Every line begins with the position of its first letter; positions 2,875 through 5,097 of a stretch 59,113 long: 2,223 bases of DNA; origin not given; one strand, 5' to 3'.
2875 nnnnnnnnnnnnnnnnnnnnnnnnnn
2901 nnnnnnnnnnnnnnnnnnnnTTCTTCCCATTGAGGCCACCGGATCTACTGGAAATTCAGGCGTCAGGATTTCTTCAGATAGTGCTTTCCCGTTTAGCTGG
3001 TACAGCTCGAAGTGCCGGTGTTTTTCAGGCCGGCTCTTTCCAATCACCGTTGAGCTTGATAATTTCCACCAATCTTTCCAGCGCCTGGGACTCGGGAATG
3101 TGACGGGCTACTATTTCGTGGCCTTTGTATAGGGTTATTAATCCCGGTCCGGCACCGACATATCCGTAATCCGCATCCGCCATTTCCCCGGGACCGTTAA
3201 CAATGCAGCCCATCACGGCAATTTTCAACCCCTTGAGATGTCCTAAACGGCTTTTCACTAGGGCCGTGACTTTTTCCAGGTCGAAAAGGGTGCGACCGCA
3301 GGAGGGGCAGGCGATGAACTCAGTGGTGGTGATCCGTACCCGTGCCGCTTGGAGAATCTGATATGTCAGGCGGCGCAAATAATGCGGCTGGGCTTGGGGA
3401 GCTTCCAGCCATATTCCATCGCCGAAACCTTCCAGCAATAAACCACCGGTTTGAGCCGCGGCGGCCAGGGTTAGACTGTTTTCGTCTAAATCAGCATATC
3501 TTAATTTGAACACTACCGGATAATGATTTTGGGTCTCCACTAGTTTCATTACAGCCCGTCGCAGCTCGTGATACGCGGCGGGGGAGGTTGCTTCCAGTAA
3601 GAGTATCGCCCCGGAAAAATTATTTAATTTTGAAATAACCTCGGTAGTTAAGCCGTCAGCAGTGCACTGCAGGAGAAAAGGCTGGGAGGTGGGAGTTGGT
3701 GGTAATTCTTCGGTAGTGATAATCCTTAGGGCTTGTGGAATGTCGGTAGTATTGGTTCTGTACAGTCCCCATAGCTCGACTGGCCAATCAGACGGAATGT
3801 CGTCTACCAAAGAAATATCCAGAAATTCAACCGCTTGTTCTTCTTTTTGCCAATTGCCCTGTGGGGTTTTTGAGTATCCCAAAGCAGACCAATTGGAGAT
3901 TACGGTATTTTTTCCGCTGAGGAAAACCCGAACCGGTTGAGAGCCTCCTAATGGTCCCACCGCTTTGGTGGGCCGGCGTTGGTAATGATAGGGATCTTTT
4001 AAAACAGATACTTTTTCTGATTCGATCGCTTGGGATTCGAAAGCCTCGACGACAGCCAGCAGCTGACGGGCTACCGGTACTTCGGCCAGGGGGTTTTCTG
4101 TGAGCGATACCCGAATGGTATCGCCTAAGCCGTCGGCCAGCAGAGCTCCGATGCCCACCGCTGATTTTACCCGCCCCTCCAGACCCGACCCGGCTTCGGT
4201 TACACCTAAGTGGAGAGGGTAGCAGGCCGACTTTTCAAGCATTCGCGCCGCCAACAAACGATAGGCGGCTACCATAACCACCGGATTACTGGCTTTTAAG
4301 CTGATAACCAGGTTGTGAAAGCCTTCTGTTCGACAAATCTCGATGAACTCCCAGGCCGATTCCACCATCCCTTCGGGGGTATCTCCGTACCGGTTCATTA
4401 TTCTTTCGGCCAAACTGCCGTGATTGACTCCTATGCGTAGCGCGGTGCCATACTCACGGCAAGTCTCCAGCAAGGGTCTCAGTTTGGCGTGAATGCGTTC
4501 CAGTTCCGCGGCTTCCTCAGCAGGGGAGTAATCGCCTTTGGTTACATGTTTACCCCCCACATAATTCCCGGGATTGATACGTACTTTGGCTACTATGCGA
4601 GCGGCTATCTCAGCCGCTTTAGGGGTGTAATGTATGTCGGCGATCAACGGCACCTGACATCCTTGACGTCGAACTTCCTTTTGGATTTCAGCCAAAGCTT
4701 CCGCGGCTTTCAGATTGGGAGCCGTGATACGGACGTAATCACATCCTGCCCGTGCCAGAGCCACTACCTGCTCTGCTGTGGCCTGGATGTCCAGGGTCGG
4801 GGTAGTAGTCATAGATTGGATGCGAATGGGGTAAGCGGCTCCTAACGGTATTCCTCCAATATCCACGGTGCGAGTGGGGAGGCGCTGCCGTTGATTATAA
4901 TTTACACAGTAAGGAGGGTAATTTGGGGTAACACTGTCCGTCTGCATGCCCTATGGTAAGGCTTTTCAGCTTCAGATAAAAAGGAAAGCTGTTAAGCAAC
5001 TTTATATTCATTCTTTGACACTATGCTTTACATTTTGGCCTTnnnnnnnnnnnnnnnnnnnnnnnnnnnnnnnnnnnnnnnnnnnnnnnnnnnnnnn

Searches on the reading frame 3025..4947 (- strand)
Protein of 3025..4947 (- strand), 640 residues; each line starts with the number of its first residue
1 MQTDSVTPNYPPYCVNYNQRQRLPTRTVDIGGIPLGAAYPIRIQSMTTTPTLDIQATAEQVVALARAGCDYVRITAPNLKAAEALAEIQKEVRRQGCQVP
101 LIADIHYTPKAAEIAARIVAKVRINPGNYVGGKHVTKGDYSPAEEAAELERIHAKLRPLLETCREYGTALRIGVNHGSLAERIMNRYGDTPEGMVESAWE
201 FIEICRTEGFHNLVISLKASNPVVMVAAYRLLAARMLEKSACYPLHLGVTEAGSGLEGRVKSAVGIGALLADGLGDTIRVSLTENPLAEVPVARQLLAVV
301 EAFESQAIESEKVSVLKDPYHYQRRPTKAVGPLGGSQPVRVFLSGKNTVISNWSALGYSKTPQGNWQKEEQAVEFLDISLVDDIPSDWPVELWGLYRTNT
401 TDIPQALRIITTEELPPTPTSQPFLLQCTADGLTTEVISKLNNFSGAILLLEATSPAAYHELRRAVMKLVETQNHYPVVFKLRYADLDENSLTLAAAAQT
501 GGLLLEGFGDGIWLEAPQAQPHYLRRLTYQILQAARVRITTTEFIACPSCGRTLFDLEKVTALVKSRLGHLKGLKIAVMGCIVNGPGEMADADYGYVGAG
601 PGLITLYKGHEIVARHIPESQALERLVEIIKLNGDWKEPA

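Call 32: search_protein_families(library=pfam, proteins=[window:3025-4947:-], max_evalue=0.00001)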
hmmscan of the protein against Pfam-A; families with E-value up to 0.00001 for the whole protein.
window:3025-4947:- (640 aa): 1 family
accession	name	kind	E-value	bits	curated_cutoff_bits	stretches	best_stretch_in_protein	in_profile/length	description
PF04551.19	GcpE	-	5.2e-124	414.1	32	2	25-303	1-250/343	GcpE protein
